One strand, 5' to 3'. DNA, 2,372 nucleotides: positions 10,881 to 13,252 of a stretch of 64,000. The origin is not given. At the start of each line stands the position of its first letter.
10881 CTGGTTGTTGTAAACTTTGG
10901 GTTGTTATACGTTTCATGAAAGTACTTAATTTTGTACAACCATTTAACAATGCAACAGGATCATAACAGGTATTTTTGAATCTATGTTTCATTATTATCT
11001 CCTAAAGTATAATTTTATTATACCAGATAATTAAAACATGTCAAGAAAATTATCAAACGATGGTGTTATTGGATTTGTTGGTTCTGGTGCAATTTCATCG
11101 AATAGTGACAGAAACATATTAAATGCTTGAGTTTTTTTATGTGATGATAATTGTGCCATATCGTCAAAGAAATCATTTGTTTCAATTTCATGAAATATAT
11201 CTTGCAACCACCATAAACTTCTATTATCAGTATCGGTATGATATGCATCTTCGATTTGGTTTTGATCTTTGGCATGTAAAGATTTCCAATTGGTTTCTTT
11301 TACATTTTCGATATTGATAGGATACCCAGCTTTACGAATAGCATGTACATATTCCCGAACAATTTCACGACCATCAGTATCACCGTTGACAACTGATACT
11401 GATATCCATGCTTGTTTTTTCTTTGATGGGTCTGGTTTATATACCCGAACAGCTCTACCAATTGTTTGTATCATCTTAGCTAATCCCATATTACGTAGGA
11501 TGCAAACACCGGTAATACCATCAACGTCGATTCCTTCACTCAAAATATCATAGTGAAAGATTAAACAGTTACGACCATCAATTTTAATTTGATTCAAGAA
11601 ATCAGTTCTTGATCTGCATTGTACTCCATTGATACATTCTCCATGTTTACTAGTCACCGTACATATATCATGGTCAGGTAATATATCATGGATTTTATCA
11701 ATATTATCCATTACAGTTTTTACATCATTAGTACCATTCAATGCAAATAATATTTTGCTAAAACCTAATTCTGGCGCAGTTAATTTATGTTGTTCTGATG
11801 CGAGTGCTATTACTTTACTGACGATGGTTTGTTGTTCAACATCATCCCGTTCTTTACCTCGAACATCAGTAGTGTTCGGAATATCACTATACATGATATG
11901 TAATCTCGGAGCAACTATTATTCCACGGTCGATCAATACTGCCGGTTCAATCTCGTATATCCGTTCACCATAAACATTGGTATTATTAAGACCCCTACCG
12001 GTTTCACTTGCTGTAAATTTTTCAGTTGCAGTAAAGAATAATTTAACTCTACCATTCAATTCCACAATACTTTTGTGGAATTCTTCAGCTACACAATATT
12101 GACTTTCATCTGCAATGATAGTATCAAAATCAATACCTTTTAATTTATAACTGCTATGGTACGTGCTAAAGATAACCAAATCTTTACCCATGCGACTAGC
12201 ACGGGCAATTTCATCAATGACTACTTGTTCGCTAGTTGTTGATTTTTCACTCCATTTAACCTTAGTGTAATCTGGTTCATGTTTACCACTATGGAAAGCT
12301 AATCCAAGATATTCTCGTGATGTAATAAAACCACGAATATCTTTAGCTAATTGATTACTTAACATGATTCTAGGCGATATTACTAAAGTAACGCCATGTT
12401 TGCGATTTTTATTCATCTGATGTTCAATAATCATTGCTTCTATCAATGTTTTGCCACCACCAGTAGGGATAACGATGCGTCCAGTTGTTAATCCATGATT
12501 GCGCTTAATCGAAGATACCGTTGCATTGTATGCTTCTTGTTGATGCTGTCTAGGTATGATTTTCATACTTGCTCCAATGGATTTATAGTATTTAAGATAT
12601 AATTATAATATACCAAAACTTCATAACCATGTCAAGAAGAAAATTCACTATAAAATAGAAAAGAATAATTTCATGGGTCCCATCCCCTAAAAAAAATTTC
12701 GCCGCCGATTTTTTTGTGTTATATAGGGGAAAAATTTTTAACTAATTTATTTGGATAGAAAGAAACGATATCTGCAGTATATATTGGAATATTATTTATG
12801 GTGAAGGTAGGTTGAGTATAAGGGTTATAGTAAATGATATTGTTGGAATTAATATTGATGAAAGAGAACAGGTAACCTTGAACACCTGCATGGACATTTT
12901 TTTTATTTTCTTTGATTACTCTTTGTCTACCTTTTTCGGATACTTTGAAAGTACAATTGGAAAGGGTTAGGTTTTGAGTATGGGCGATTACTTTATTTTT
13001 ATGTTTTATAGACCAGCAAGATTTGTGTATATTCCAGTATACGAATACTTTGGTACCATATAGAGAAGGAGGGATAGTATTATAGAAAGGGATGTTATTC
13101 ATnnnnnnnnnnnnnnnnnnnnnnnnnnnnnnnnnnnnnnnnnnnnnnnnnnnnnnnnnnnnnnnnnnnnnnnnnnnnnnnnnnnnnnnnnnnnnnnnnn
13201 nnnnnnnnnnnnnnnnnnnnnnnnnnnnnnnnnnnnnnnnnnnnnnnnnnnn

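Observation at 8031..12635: Phage-borne restriction-modification-like cassette: SF2/ResIII helicase + Mrr-like nuclease + two N6-adenine methyltransferase paralogs, each with its own consensus promoter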

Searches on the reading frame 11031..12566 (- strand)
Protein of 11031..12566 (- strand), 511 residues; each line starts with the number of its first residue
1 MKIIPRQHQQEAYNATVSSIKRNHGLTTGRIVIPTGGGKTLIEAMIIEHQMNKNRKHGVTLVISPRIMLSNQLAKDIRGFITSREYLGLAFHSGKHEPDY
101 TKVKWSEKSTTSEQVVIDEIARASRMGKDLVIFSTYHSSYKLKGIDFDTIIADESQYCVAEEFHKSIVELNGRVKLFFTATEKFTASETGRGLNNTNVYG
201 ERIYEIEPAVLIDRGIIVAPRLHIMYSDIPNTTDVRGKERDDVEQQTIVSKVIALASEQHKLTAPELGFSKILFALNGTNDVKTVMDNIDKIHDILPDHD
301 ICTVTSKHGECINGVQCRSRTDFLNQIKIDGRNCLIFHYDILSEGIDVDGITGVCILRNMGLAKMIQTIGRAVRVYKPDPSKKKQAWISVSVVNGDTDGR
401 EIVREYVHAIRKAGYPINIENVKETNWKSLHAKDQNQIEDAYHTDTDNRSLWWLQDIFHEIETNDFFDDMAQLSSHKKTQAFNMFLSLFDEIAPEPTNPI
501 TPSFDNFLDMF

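Call 3: search_protein_families(library=pfam, proteins=[window:11031-12566:-], max_evalue=0.1)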
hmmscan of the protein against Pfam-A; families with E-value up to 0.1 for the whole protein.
window:11031-12566:- (511 aa): 4 families
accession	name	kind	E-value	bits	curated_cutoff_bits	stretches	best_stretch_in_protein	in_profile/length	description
PF04851.21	ResIII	-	1.9e-16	60.8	22.5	1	3-182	2-162/164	Type III restriction enzyme, res subunit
PF00270.35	DEAD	-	2.2e-10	41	26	1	8-182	3-160/167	DEAD/DEAH box helicase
PF00271.37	Helicase_C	-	0.00015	22.4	23.5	1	315-375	49-109/110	Helicase conserved C-terminal domain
PF13086.12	AAA_11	-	0.079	13.2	27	0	104-160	167-227/257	AAA domain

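Call 4: search_protein_families(library=phrogs, proteins=[window:11031-12566:-], max_evalue=0.01)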
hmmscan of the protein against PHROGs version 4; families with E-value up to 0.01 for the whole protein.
window:11031-12566:- (511 aa): 6 families
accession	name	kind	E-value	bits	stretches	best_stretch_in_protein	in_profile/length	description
phrog_16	-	DNA, RNA and nucleotide metabolism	1.8e-40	140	1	1-389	269-596/986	DNA helicase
phrog_9690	-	DNA, RNA and nucleotide metabolism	2e-05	24.8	1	192-382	84-259/306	DNA helicase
phrog_16259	-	DNA, RNA and nucleotide metabolism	3.5e-05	24.2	1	32-94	138-197/330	DNA helicase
phrog_62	-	DNA, RNA and nucleotide metabolism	6.4e-05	21.6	1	1-158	693-820/1881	DNA helicase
phrog_2488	-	DNA, RNA and nucleotide metabolism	0.0015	18.3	0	6-80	20-94/579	DNA helicase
phrog_3830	-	unknown function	0.0063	15.7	0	1-80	263-344/1032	-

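Call 6: search_protein_families(library=padloc, proteins=[window:11031-12566:-], max_evalue=0.01)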
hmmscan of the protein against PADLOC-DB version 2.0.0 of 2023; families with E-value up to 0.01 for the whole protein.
window:11031-12566:- (511 aa): 10 families
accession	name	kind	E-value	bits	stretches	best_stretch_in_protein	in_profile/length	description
PDLC02707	PbeA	-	9e-10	35.8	1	3-190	251-421/672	PbeA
PDLC03597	REase_MTase_IIG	-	3.3e-07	26.2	1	4-140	167-307/1646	Type IIG restriction enzyme-methyltransferase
PDLC01710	Cas3a1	-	3.6e-05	20.4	1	5-105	198-298/745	Cas3_1_CAS-I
PDLC01766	Cas3c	-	6.2e-05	19.4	1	8-95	530-612/1009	-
PDLC02704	PbeA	-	8.3e-05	19.3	1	5-217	255-452/682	PbeA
PDLC02872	DpdF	-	0.00028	17.5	1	9-78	162-224/859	DpdF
PDLC01765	Cas3c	-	0.00031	17.8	0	30-99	187-251/612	-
PDLC02855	DpdF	-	0.00057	16.2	1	9-104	144-234/825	DpdF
PDLC03049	REase_I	-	0.0016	14.5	1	4-80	167-241/807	Type I restriction enzyme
PDLC01252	Cas3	-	0.0093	13.4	0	31-160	4-125/324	CAS-I; effector_G3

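Call 7: search_protein_families(library=ncbifam, proteins=[window:11031-12566:-], max_evalue=0.01)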
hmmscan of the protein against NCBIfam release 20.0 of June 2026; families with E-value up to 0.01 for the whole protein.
window:11031-12566:- (511 aa): 7 families
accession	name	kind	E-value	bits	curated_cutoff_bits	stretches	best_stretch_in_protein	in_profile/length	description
NF010337.0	PRK13766.1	equivalog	1.4e-05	23.5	610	1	30-109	34-110/781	Hef nuclease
TIGR04095.1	dnd_restrict_1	equivalog_domain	4.7e-05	22.6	600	1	6-218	10-203/451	DNA phosphorothioation system restriction enzyme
NF041063.1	DpdF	equivalog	6.8e-05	21.6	550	1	27-102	159-234/813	protein DpdF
TIGR00631.1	uvrb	equivalog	0.00014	20.2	750.1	0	5-82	10-79/658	excinuclease ABC subunit UvrB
NF003673.1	PRK05298.1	equivalog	0.00034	19.1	743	0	5-82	10-79/653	excinuclease ABC subunit UvrB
NF046051.1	restrict_EcoAI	equivalog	0.00054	18.5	550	1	4-204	157-330/768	EcoAI/FtnUII family type I restriction enzme subunit R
NF045503.1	repair_heli_XPB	equivalog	0.0065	15.1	610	0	6-75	185-246/548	DNA repair helicase XPB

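Call 8: search_dna_similar(query=window:11031-12566:-, collection=phages, mode=protein, max_rows=30)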
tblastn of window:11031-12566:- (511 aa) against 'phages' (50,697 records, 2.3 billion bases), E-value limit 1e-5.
Records with a match: 419; places in all: 436; records where one place covers at least 80% of the query: 23.
Best place of each record, by identity: <60% 419.
By first word of the organism name: Synechococcus 335; Cyanophage 61; Prochlorococcus 18; Marine 5.
By host as written in the record: - 162; Synechococcus 107; Synechococcus sp. 27; Synechococcus sp. WH7803 26; Synechococcus sp. WH8102 17; Synechococcus sp. WH 7803 14; Synechococcus sp. MW02 10; Synechococcus sp. WH8109 6; and 21 more.
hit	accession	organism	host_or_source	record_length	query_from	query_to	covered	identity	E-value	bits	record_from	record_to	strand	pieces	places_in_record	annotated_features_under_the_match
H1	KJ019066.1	Synechococcus phage ACG-2014f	-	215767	3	438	85%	32.1%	2e-44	174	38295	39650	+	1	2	helicase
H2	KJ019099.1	Synechococcus phage ACG-2014f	-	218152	3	438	85%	32.1%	2e-44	174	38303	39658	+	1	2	helicase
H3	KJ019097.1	Synechococcus phage ACG-2014f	-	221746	3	438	85%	32.1%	2e-44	174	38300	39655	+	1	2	helicase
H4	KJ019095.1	Synechococcus phage ACG-2014f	-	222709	3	438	85%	32.1%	2e-44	174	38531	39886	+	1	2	helicase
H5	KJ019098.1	Synechococcus phage ACG-2014f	-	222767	3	438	85%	32.1%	2e-44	174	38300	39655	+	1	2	helicase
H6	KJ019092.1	Synechococcus phage ACG-2014f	-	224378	3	438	85%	32.1%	2e-44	174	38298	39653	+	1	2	helicase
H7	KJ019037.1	Synechococcus phage ACG-2014f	-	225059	3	438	85%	32.1%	2e-44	174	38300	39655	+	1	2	helicase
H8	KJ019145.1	Synechococcus phage ACG-2014f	-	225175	3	438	85%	32.1%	2e-44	174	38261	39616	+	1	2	helicase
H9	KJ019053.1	Synechococcus phage ACG-2014f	-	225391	3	438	85%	32.1%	2e-44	174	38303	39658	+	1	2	helicase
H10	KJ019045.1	Synechococcus phage ACG-2014f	-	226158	3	438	85%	32.1%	2e-44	174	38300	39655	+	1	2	helicase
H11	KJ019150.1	Synechococcus phage ACG-2014f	-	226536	3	438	85%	32.1%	2e-44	174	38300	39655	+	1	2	helicase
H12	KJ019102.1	Synechococcus phage ACG-2014f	-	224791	3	438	85%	31.9%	2e-43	171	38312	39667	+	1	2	helicase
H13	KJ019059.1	Synechococcus phage ACG-2014f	-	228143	3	408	79%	34.0%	2e-44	174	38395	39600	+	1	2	helicase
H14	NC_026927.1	Synechococcus phage ACG-2014f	-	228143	3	408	79%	34.0%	2e-44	174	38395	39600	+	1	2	helicase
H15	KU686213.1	Synechococcus phage S-CAM7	Synechococcus sp.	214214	1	399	78%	32.3%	2e-43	171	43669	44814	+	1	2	DEAD-like helicase superfamily domain containing protein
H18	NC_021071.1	Cyanophage P-RSM1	Prochlorococcus MIT9303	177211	6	394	76%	32.5%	7e-41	163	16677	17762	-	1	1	helicase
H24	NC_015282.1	Synechococcus phage S-SM1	Synechococcus sp. WH6501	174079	6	379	73%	33.0%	6e-39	157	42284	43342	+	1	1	helicase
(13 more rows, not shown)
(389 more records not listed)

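Call 10: get_annotated_region(hit=H15, flank=6000)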
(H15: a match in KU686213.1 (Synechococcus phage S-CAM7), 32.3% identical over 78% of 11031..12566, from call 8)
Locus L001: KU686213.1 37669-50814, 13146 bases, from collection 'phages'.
description: Synechococcus phage S-CAM7 isolate 0910SB42, complete genome.
organism: Synechococcus phage S-CAM7 (NCBI taxid 1883368)
taxonomy: Viruses; Duplodnaviria; Heunggongvirae; Uroviricota; Caudoviricetes; Kyanoviridae; Mazuvirus; Mazuvirus scam7
host: Synechococcus sp.; source: -; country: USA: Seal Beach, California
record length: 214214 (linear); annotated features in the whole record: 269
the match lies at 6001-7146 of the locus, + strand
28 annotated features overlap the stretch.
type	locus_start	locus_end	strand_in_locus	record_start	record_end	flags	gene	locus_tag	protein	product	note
CDS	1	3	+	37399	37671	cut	-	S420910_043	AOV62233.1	hypothetical protein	-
CDS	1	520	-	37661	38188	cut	-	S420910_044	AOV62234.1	tail fiber protein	-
CDS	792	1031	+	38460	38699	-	-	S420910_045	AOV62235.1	hypothetical protein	-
CDS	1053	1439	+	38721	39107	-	-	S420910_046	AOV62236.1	hypothetical protein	-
CDS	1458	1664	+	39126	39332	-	-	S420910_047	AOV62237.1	hypothetical protein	-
CDS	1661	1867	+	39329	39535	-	-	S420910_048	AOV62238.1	hypothetical protein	-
CDS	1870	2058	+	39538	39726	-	-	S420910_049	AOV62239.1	hypothetical protein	-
CDS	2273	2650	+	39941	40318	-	-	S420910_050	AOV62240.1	hypothetical protein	-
CDS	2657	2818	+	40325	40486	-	-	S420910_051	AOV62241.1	hypothetical protein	-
CDS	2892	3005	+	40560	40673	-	-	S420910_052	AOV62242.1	hypothetical protein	-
CDS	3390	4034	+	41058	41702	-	-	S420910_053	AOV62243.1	hypothetical protein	-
CDS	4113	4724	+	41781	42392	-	-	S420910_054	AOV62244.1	hypothetical protein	-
CDS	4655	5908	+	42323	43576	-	-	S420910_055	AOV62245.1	hypothetical protein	-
CDS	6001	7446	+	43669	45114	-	-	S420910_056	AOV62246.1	DEAD-like helicase superfamily domain containing protein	DEAD-like helicase superfamily domain containingprotein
CDS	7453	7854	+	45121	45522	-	-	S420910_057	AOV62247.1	hypothetical protein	-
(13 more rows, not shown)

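Call 11: get_annotated_region(hit=H14, flank=6000)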
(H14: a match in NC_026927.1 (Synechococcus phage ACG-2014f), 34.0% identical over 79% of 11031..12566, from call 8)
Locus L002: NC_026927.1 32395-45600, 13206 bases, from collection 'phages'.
description: Synechococcus phage ACG-2014f isolate Syn7803C90, complete genome.
organism: Synechococcus phage ACG-2014f (NCBI taxid 1493511)
taxonomy: Viruses; Duplodnaviria; Heunggongvirae; Uroviricota; Caudoviricetes; Kyanoviridae; Atlauavirus; Atlauavirus tusconc8
host: -; source: -; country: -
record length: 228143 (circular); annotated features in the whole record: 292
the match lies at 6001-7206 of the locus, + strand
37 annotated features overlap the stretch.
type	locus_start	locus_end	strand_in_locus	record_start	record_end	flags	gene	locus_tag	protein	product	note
CDS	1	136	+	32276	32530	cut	-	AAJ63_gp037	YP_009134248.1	hypothetical protein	-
CDS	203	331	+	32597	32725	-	-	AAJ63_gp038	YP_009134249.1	hypothetical protein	-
CDS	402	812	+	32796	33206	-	-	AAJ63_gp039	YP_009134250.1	hypothetical protein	-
CDS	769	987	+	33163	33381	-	-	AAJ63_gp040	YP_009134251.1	hypothetical protein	-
CDS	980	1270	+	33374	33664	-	-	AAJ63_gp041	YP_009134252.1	hypothetical protein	-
CDS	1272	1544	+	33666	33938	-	-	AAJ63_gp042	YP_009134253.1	hypothetical protein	-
CDS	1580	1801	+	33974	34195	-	-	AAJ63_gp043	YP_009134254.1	hypothetical protein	-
CDS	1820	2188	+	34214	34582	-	-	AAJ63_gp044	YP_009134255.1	dCMP deaminase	-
CDS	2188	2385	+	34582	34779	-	-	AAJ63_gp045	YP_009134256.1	hypothetical protein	-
CDS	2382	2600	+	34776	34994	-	-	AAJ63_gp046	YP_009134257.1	hypothetical protein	-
CDS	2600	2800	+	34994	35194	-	-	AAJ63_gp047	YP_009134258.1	hypothetical protein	-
CDS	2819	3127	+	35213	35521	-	-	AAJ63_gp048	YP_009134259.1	hypothetical protein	-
CDS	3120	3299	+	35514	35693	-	-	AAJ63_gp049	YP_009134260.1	hypothetical protein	-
CDS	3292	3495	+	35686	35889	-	-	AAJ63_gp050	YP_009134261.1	hypothetical protein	-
CDS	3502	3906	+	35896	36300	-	-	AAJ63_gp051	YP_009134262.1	hypothetical protein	-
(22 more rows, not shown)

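Call 26: search_solved_structures(query=window:11031-12566:-, max_evalue=0.01)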
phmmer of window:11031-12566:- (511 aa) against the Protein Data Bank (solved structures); distinct sequences matched with E-value up to 0.01: 0.

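Call 50: get_annotated_region(hit=H24, flank=4000)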
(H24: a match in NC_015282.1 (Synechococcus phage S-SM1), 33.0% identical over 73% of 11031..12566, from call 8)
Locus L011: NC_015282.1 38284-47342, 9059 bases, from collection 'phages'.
description: Synechococcus phage S-SM1, complete genome.
organism: Synechococcus phage S-SM1 (NCBI taxid 444859)
taxonomy: Viruses; Duplodnaviria; Heunggongvirae; Uroviricota; Caudoviricetes; Kyanoviridae; Thetisvirus; Thetisvirus ssm1
host: Synechococcus sp. WH6501; source: -; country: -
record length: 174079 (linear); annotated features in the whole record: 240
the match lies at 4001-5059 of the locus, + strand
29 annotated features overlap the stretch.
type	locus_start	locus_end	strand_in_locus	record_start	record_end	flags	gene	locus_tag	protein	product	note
CDS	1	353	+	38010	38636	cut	-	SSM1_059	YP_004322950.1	hypothetical protein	T4-LIKE GC: 1435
CDS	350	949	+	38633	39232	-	-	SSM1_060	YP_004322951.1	ferrochelatase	T4-LIKE GC: 615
CDS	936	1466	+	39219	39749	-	-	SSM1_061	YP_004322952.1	ferrochelatase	T4-LIKE GC: 615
CDS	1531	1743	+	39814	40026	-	-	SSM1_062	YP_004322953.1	hypothetical protein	T4-LIKE GC: 357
CDS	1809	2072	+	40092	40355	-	-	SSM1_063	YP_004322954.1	hypothetical protein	T4-LIKE GC: 955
CDS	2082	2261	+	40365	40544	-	-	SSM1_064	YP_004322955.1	hypothetical protein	T4-LIKE GC: 43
CDS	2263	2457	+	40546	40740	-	-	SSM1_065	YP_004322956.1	hypothetical protein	T4-LIKE GC: 359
CDS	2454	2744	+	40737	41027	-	-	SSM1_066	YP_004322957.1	hypothetical protein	T4-LIKE GC: 712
CDS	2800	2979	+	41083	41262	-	-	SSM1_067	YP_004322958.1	hypothetical protein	T4-LIKE GC: 360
CDS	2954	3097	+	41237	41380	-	-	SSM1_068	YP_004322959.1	hypothetical protein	T4-LIKE GC: 682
CDS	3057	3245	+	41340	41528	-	-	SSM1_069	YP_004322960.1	hypothetical protein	T4-LIKE GC: 903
CDS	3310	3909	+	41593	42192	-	-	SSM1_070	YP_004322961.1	hypothetical protein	T4-LIKE GC: 495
CDS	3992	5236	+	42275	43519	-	-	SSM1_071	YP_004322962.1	helicase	T4-LIKE GC: 36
CDS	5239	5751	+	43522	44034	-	-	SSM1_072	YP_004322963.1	hypothetical protein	T4-LIKE GC: 1436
CDS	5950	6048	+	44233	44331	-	-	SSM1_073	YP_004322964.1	hypothetical protein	T4-LIKE GC: 1438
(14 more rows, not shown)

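Call 51: get_annotated_region(hit=H18, flank=4000)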
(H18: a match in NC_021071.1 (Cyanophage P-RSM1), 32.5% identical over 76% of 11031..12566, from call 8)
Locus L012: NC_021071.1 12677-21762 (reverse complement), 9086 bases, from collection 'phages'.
description: Cyanophage P-RSM1 genomic sequence.
organism: Cyanophage P-RSM1 (NCBI taxid 536444)
taxonomy: Viruses; Duplodnaviria; Heunggongvirae; Uroviricota; Caudoviricetes; Kyanoviridae; Emcearvirus; Emcearvirus gerard
host: Prochlorococcus MIT9303; source: Red Sea; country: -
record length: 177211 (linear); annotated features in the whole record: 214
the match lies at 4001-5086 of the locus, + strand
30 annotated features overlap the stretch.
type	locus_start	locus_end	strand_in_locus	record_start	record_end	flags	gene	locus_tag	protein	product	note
CDS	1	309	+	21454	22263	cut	-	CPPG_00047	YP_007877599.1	tail fiber assembly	-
CDS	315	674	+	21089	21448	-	-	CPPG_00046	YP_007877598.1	hypothetical protein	-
CDS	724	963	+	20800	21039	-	-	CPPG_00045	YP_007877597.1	hypothetical protein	-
CDS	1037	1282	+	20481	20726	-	-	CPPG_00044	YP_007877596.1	hypothetical protein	-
CDS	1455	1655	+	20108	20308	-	-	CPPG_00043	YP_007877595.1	hypothetical protein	-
CDS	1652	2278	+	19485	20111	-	-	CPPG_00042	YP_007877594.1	2OG-Fe(II) oxygenase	-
CDS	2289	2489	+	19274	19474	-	-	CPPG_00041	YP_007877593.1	hypothetical protein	-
CDS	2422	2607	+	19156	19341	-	-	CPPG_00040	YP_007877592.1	hypothetical protein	-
CDS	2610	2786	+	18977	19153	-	-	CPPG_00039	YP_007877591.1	hypothetical protein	-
CDS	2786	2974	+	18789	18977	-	-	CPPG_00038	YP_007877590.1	hypothetical protein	-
CDS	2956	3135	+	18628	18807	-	-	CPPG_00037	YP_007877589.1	hypothetical protein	-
CDS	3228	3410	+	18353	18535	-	-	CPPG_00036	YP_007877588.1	hypothetical protein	-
CDS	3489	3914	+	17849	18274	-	-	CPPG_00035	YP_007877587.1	hypothetical protein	-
CDS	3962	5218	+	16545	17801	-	-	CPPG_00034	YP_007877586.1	helicase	-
CDS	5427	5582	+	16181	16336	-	-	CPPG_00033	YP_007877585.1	hypothetical protein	-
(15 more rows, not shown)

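Call 57: search_solved_structures(query=A5, max_evalue=1)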
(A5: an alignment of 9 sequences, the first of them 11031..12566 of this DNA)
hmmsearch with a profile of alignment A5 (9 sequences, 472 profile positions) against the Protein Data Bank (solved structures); distinct sequences matched with E-value up to 1: 151 (the best 60 are shown).
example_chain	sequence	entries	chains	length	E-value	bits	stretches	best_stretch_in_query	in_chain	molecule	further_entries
5ffj_A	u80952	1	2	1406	2e-14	56.6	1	3-178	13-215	Endonuclease and methylase LlaGI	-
4xqk_A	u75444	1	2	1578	3.2e-13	52.6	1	3-178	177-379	LlaBIII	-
6p4f_A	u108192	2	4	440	2.5e-11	46.3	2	2-74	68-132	DNA-dependent ATPase XPBII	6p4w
5tnu_A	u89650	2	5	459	3e-11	46.1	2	2-74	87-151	DNA-dependent ATPase XPBII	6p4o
6p66_A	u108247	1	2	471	4.8e-10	42.1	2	2-69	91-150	DNA repair protein RAD25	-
2fwr_A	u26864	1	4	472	4.8e-10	42.1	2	2-69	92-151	DNA repair protein RAD25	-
7clg_A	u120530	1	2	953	9.4e-09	37.9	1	304-442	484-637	Putative helicase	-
2oca_A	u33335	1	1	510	2e-08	36.8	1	312-406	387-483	ATP-dependent DNA helicase uvsW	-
2fz4_A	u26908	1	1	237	3e-06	29.6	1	2-69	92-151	DNA repair protein RAD25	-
9gy7_E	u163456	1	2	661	3.1e-06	29.6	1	8-126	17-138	UvrABC system protein B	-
5fmf_1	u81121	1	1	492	2.9e-05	26.4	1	3-177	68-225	DNA REPAIR HELICASE RAD25, SSL2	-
1c4o_A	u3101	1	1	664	3.1e-05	26.3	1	28-126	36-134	DNA NUCLEOTIDE EXCISION REPAIR ENZYME UVRB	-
1d2m_A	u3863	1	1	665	3.1e-05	26.3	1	28-126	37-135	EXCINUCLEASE ABC SUBUNIT B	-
5ivl_B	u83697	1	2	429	5.3e-05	25.5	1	29-96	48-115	DEAD-box ATP-dependent RNA helicase CshA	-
3b6e_A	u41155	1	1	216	5.3e-05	25.5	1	3-88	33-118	Interferon-induced helicase C domain-containing protein 1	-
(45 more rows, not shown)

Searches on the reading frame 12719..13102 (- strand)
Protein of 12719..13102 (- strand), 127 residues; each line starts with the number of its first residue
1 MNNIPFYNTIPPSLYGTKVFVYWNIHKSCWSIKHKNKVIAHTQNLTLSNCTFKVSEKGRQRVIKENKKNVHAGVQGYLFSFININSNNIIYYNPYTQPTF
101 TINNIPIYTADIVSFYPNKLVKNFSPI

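Call 3: search_protein_families(library=pfam, proteins=[window:12719-13102:-], max_evalue=0.1)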
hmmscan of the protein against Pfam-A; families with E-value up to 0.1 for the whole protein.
window:12719-13102:- (127 aa): 2 families
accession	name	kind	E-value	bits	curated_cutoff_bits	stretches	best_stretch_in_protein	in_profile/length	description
PF25735.1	Phage_L5_gp82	-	3.1e-33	114.7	27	1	16-120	5-117/120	Mycobacterium phage L5 gene 82 protein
PF19008.5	DUF5737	-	0.097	13.3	27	0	81-120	20-58/99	Family of unknown function (DUF5737)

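Call 4: search_protein_families(library=phrogs, proteins=[window:12719-13102:-], max_evalue=0.01)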
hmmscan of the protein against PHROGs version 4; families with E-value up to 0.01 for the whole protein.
window:12719-13102:- (127 aa): 2 families
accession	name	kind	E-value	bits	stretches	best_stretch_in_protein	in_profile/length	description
phrog_586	-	unknown function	8.2e-33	114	1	16-116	5-115/122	-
phrog_2774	-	unknown function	2.1e-07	30.7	1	19-114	537-643/1263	-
